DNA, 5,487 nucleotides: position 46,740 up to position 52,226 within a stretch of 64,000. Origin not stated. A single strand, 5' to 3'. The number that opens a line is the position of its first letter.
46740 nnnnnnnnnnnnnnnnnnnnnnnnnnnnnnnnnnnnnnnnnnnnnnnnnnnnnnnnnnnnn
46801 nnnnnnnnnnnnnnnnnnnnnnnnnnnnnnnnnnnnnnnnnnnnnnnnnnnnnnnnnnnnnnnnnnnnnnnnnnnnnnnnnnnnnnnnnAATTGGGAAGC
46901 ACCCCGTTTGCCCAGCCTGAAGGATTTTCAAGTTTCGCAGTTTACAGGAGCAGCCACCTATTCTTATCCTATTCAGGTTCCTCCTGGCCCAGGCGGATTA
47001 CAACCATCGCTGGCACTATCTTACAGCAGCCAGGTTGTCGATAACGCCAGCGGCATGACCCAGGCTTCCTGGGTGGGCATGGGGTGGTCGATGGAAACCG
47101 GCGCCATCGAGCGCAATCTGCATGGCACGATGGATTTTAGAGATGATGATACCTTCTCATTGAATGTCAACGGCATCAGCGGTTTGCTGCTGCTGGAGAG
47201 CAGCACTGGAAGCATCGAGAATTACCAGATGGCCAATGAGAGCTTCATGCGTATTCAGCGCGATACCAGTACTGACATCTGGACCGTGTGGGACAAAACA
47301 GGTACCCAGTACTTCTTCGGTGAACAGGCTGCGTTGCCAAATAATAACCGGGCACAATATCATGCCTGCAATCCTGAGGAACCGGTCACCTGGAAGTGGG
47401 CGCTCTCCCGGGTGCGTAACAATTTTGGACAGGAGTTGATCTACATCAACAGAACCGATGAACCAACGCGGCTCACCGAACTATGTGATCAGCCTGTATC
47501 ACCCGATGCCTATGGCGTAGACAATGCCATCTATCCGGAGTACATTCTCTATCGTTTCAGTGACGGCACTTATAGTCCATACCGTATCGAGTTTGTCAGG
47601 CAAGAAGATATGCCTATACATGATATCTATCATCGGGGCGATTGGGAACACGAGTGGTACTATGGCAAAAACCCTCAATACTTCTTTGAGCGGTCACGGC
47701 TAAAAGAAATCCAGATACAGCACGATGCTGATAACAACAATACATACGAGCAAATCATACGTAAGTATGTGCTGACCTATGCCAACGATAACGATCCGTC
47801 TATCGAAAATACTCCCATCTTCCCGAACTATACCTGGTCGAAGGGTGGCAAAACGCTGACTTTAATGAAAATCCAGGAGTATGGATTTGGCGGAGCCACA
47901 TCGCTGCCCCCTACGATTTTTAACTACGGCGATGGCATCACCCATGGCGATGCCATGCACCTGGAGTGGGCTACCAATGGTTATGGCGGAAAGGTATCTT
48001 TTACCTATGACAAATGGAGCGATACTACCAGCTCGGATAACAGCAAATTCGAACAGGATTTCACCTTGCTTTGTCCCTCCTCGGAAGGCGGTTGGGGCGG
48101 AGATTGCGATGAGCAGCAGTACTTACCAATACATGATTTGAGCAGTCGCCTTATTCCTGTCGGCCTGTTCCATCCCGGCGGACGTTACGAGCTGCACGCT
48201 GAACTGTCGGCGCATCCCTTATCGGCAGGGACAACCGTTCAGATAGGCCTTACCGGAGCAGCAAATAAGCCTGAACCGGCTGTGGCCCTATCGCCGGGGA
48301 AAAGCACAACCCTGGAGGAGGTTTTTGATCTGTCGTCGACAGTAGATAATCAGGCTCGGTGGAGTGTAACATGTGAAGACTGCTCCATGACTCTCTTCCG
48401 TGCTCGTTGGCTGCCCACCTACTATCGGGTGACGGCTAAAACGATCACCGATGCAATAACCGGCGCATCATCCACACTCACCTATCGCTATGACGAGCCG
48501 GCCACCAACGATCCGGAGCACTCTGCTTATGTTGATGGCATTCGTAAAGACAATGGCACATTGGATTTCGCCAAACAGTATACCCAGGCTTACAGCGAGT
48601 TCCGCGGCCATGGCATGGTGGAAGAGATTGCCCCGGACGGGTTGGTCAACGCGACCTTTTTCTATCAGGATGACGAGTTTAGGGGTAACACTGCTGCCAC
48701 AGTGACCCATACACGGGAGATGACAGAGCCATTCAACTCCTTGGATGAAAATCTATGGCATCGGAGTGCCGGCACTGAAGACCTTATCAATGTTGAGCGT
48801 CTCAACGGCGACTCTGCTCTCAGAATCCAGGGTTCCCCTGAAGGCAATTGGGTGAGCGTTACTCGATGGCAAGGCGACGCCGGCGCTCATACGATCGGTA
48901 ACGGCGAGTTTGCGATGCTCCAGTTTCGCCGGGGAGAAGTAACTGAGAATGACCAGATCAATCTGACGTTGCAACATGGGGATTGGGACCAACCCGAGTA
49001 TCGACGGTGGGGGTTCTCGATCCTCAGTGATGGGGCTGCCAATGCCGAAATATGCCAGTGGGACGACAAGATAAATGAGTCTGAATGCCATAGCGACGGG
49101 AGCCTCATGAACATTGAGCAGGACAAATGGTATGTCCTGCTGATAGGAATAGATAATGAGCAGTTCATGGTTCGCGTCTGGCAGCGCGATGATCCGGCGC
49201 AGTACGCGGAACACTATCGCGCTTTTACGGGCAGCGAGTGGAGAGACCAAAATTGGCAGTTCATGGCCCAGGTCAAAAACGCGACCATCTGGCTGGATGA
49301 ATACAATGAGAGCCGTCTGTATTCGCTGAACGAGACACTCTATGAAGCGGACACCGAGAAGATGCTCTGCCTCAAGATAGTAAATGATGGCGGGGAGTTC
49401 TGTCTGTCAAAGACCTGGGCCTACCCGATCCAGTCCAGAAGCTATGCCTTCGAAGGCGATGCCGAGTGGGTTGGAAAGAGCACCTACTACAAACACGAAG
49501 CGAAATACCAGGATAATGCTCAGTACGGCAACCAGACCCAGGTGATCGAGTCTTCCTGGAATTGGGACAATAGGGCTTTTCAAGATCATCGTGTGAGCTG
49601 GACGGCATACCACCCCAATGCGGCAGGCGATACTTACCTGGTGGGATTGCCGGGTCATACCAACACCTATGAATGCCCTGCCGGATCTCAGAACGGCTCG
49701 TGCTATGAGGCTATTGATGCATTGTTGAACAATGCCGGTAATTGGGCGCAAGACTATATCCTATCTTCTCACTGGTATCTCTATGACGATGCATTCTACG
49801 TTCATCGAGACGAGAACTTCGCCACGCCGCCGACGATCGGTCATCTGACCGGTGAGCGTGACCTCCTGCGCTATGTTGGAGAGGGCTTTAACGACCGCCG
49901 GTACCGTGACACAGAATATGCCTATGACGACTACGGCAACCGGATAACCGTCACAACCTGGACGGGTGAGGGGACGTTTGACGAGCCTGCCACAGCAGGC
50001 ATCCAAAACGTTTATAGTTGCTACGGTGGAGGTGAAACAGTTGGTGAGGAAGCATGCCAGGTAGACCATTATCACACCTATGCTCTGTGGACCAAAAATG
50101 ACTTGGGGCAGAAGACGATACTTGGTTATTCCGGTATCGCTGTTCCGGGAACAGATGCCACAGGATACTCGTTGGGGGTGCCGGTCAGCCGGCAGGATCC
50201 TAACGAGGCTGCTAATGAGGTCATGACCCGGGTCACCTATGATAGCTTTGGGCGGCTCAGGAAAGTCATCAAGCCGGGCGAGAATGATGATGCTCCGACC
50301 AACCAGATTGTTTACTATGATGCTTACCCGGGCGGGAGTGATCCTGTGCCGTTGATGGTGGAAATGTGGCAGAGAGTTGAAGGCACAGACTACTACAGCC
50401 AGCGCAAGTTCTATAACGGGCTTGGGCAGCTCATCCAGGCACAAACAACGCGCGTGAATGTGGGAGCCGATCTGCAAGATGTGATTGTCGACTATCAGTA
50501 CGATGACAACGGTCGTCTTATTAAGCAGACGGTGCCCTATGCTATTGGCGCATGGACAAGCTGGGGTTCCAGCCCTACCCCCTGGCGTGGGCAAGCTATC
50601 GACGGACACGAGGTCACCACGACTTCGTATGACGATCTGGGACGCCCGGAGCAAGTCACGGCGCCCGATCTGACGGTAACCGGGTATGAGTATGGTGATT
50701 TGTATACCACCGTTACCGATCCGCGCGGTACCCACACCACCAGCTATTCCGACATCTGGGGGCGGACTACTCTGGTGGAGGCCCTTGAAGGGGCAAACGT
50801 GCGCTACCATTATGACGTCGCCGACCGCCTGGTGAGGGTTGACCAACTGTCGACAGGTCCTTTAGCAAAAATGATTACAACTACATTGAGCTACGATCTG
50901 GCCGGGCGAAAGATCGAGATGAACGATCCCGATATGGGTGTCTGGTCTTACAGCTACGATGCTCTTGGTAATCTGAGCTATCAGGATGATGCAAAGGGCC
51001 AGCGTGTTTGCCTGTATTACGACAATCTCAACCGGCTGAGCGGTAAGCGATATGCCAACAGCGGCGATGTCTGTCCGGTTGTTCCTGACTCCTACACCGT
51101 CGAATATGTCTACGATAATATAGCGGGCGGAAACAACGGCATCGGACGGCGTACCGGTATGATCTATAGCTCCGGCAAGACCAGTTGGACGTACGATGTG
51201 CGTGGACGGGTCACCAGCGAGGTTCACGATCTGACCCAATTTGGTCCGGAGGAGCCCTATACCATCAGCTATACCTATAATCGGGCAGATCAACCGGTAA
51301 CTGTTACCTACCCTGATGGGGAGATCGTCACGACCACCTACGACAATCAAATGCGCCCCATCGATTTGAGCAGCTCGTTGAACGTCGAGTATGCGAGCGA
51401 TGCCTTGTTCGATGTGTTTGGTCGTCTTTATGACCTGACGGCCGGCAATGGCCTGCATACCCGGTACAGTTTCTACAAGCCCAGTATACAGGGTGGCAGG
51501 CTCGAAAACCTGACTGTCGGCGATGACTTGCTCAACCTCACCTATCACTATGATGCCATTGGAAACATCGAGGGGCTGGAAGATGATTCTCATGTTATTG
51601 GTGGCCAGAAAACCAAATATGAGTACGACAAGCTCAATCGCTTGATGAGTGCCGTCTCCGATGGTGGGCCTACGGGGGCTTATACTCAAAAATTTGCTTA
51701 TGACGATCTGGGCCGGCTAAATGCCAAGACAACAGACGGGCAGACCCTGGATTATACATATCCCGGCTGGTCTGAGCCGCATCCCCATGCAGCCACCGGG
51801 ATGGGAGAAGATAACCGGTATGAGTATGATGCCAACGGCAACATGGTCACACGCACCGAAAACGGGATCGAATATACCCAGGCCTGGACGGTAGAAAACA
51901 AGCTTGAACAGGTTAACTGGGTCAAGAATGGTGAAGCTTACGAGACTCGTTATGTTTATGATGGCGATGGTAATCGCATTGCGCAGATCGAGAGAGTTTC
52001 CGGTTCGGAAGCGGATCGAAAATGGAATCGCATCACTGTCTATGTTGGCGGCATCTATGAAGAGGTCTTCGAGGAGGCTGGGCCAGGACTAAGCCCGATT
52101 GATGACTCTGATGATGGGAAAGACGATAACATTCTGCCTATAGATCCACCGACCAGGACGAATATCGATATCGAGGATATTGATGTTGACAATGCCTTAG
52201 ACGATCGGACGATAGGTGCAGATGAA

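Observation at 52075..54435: ~790-aa multi-domain insertion splitting the junction between the last YD strands and the RHS core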

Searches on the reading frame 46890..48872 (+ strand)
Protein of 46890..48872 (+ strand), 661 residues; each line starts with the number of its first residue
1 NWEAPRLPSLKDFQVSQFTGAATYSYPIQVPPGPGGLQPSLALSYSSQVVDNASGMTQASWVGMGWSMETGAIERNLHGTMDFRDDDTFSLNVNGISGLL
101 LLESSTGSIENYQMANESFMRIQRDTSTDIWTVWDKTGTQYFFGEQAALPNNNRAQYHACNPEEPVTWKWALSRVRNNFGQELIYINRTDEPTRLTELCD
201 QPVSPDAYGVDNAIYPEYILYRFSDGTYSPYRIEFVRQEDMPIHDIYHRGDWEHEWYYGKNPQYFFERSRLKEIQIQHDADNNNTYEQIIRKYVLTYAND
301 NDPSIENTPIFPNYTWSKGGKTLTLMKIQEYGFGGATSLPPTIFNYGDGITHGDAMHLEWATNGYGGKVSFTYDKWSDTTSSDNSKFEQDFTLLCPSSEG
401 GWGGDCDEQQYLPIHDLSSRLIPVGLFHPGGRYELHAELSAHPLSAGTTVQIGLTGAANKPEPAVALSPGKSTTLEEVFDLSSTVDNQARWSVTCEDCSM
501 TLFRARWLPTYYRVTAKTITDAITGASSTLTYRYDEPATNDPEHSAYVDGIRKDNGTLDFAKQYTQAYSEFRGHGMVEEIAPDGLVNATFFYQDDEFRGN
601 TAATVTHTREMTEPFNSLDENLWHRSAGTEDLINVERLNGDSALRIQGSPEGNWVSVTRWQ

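Call 9: search_protein_families(library=pfam, proteins=[window:46890-48872:+], max_evalue=1)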
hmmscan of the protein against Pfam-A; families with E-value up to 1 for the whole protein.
window:46890-48872:+ (661 aa): 2 families
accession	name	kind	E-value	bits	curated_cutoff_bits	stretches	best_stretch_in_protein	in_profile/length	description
PF03534.18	SpvB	-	9.9e-09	35.2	22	1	18-197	3-187/287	Salmonella virulence plasmid 65kDa B protein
PF12256.14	TcdB_toxin_midN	-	0.11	12.3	24.8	1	512-543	113-144/181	Insecticide toxin TcdB middle/N-terminal region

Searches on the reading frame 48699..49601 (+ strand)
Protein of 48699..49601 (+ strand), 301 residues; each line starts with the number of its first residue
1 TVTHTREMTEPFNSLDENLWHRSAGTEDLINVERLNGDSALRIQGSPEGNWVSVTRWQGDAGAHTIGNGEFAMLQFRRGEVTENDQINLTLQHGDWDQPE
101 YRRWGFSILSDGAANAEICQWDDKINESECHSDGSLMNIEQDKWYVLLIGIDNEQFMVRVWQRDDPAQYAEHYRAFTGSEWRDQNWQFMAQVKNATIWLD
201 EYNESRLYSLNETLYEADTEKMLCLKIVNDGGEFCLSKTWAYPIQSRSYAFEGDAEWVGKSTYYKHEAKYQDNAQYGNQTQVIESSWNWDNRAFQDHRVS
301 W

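Call 49: search_protein_families(library=pfam, proteins=[window:48699-49601:+], max_evalue=0.01)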
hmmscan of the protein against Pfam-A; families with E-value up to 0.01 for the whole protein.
window:48699-49601:+ (301 aa): 0 families

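Call 73: search_solved_structures(query=window:48699-49601:+, max_evalue=1)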
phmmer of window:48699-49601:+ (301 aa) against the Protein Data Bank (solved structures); distinct sequences matched with E-value up to 1: 0.

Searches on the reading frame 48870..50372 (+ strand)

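Call 9: search_protein_families(library=pfam, proteins=[window:48870-50372:+], max_evalue=1)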
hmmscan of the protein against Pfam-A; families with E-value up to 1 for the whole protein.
window:48870-50372:+ (501 aa): 2 families
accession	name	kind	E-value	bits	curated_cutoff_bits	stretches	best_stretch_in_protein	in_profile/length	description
PF05593.20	RHS_repeat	-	0.00093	20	22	0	451-470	16-35/38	RHS Repeat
PF03693.20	ParD_antitoxin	-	0.12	13.2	21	1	113-161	10-58/81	Bacterial antitoxin of ParD toxin-antitoxin type II system and RHH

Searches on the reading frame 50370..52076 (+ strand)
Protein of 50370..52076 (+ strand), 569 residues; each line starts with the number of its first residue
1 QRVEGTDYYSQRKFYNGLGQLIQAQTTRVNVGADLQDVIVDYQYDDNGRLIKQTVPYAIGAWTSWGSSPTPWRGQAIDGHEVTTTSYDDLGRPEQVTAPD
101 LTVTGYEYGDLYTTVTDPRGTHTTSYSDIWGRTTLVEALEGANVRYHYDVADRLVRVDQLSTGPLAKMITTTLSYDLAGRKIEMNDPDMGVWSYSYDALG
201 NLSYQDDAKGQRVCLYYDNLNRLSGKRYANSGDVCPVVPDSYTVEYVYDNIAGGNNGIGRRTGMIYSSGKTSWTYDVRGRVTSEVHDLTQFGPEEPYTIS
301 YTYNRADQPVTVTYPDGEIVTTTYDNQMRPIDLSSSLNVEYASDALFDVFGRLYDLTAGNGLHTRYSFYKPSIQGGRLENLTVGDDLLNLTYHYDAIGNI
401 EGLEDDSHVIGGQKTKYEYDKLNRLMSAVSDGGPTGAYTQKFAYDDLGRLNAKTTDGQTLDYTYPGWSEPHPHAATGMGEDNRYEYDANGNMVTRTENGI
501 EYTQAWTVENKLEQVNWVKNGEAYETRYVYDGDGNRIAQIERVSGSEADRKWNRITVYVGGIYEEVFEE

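Call 15: find_homologous_proteins(query=window:50370-52076:+, max_evalue=1e-10)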
Query window:50370-52076:+ (569 aa): 791 proteins with E <= 1e-10 among 8000 candidates; the best 120 are listed.
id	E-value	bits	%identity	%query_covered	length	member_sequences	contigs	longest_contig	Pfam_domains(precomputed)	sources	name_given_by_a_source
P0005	7.9e-96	340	43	94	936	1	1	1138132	PF20041.6,PF05593.20,PF25023.2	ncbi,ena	-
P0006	2.6e-88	315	41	88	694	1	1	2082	PF05593.20,PF25023.2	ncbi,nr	ncbi:MAG: hypothetical protein L0287_16340, partial [Anaerolineae bacterium]|nr:hypothetical protein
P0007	1.4e-87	313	39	100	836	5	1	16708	PF20041.6,PF05593.20,PF25023.2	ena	-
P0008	5.9e-84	301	40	99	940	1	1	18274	PF05593.20,PF25023.2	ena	-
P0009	3.8e-82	295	39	98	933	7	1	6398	PF05593.20,PF25023.2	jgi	jgi:RHS repeat-associated protein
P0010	1.5e-79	286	42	78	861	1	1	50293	PF05593.20,PF25023.2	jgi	jgi:YD repeat-containing protein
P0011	3.5e-79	285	38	99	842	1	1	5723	PF05593.20,PF25023.2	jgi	-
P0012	4.8e-79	285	38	99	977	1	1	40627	PF20041.6,PF05593.20,PF25023.2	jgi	jgi:RHS repeat-associated protein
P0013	4.0e-78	282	39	90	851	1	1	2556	PF05593.20,PF25023.2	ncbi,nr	ncbi:MAG: RHS repeat protein, partial [Flavobacteriales bacterium]|nr:RHS repeat protein [Flavobacte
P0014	1.1e-77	280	39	93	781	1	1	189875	PF05593.20,PF25023.2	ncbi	-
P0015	4.3e-77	278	40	82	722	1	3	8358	PF05593.20,PF25023.2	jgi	jgi:YD repeat-containing protein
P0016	1.0e-76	277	38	93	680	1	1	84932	PF05593.20,PF25023.2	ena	-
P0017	2.3e-76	276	37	98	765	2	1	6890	PF05593.20,PF25023.2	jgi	-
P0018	9.5e-76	274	40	90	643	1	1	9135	PF05593.20,PF25023.2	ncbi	-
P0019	1.7e-75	273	42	77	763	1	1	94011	PF05593.20,PF25023.2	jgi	jgi:RHS repeat-associated protein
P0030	1.2e-65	241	38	74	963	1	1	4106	PF20041.6,PF05593.20,PF02018.24,PF25023.2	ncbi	ncbi:MAG: hypothetical protein P8189_28405, partial [Anaerolineae bacterium]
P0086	3.3e-47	180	37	71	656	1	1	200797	PF05593.20,PF13385.14,PF25023.2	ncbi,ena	-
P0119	3.4e-41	160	30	93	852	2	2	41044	PF05593.20,PF13385.14,PF25023.2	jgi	-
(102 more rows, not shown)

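Call 19: search_solved_structures(query=window:50370-52076:+, max_evalue=0.001)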
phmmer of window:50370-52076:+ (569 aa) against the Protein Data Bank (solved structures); distinct sequences matched with E-value up to 0.001: 2.
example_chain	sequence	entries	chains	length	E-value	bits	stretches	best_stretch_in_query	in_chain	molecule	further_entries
8cp6_B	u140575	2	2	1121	1.5e-09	40.4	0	109-214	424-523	Toxin protein Tse5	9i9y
8qja_A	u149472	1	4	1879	1.9e-08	36.8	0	380-544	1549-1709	Putative type VI secretion system YD repeat-containing Rhs element Vgr protein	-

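Call 49: search_protein_families(library=pfam, proteins=[P0030, P0086, P0119], max_evalue=0.01)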
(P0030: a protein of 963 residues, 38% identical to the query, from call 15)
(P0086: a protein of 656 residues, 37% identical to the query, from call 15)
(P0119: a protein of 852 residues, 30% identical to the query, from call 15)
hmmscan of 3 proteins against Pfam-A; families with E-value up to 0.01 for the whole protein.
P0030 (963 aa): 3 families
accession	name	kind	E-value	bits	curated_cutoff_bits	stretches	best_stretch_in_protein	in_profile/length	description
PF05593.20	RHS_repeat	-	1.1e-46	156.8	22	6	499-533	1-35/38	RHS Repeat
PF02018.23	CBM_4_9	-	6.7e-07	30.2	25.9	1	41-161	6-131/136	Carbohydrate binding domain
PF20041.5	DUF6443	-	3.2e-06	27.9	27.8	1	199-261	29-89/137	Domain of unknown function (DUF6443)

P0086 (656 aa): 2 families
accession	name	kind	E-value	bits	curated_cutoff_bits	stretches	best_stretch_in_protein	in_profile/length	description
PF05593.20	RHS_repeat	-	2.9e-19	69.4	22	3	183-215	1-33/38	RHS Repeat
PF13385.13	Laminin_G_3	-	1.5e-11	45.1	27.6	1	23-131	44-149/151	Concanavalin A-like lectin/glucanases superfamily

P0119 (852 aa): 3 families
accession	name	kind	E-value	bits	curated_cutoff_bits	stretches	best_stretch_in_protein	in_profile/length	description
PF05593.20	RHS_repeat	-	2.5e-33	114.2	22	5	532-571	1-37/38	RHS Repeat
PF13385.13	Laminin_G_3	-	2.9e-21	76.6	27.6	1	31-170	1-150/151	Concanavalin A-like lectin/glucanases superfamily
PF02973.23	Sialidase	-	0.0023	17.9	26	0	109-171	106-182/189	Sialidase, N-terminal domain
